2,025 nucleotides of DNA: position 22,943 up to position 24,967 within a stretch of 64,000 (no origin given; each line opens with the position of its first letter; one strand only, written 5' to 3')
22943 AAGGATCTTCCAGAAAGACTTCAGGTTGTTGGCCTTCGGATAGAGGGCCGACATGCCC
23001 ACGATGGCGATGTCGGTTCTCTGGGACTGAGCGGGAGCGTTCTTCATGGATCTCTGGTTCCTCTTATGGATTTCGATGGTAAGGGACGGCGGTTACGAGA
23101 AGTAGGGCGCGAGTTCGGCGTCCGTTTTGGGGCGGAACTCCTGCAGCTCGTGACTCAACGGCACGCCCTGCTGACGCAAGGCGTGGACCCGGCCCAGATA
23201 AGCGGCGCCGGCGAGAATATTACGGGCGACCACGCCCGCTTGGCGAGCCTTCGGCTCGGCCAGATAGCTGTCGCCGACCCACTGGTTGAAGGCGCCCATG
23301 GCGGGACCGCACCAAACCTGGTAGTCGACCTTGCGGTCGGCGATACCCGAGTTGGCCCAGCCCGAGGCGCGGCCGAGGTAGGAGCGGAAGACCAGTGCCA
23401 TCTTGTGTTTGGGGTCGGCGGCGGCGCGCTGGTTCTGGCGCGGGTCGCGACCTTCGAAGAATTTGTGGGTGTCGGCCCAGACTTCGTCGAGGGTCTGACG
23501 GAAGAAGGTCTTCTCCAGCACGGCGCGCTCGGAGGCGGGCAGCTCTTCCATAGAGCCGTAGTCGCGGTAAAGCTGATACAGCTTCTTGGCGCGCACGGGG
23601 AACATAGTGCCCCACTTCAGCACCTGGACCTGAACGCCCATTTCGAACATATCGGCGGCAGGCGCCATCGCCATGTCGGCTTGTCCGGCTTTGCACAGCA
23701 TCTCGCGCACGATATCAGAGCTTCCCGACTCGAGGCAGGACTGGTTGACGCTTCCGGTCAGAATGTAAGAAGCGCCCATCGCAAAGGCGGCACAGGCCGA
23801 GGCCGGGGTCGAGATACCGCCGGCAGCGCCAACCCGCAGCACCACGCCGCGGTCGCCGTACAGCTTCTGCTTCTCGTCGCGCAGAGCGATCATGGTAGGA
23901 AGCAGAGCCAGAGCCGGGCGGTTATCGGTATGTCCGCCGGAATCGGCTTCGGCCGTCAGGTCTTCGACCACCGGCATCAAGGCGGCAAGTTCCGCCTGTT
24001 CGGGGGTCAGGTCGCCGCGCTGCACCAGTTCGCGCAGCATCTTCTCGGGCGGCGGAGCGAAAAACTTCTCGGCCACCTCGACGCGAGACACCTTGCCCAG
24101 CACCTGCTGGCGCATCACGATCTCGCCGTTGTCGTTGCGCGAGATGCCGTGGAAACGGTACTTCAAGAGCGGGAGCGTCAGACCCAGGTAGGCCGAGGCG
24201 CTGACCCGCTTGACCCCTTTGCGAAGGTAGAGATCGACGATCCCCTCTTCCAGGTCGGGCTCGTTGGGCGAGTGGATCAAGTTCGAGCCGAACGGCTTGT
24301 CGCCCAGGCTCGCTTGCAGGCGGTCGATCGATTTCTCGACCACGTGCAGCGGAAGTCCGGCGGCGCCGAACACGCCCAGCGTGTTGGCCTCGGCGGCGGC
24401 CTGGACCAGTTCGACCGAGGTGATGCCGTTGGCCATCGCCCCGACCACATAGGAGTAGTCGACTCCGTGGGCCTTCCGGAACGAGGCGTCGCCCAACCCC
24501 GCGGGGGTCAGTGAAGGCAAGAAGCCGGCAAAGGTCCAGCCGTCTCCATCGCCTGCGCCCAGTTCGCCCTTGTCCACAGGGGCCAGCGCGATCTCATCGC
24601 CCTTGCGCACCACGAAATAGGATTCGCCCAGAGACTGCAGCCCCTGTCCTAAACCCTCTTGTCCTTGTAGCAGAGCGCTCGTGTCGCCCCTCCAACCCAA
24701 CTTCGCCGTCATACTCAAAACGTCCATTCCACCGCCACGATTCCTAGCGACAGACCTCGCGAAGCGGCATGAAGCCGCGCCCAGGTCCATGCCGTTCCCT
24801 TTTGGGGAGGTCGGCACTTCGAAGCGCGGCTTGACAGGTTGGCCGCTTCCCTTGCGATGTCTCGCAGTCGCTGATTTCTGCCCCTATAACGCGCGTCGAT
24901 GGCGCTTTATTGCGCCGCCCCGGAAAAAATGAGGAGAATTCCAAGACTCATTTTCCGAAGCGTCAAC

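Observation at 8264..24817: pfaD-pfaA-pfaC PUFA-synthase-type PKS directly upstream of, and co-oriented with, the ole-like operon; no PPTase (pfaE) in window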

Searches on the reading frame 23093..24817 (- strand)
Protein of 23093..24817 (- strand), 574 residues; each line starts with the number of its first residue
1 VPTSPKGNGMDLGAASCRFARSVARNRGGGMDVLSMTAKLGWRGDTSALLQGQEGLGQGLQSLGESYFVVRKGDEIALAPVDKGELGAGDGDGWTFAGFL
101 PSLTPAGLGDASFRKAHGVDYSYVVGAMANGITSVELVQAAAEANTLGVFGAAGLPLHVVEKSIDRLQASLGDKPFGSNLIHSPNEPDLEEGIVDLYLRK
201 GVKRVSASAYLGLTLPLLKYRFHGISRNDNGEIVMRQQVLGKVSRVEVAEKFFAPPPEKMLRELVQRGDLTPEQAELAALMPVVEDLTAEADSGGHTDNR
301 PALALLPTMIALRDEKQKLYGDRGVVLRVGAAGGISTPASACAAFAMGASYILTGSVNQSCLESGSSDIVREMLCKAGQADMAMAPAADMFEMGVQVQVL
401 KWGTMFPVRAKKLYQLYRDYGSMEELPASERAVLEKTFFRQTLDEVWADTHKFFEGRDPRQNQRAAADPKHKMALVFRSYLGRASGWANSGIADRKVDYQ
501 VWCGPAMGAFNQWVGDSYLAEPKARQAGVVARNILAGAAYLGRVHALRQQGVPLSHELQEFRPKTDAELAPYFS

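Call 3: search_protein_families(library=pfam, proteins=[window:23093-24817:-], max_evalue=0.001)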
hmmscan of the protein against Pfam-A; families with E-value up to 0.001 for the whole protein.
window:23093-24817:- (574 aa): 2 families
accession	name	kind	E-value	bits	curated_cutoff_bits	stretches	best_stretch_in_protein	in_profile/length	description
PF21607.2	FabD_helical_ins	-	1.3e-31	109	27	1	420-499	1-80/80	[Acyl-carrier-protein] S-malonyltransferase, inserted helical domain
PF03060.21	NMO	-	7.3e-11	42.5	28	1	123-387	13-254/331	Nitronate monooxygenase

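Call 5: search_protein_families(library=ncbifam, proteins=[window:23093-24817:-], max_evalue=0.001)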
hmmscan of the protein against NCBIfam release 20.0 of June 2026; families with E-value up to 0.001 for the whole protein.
window:23093-24817:- (574 aa): 2 families
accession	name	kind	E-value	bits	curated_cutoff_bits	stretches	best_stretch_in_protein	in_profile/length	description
TIGR02814.1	pfaD_fam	subfamily_domain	5.7e-180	598.8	449.25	1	104-543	2-442/444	PfaD family polyunsaturated fatty acid/polyketide biosynthesis protein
TIGR03151.1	enACPred_II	equivalog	2.4e-12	46.7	453.1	1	118-206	9-92/307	enoyl-[acyl-carrier-protein] reductase FabK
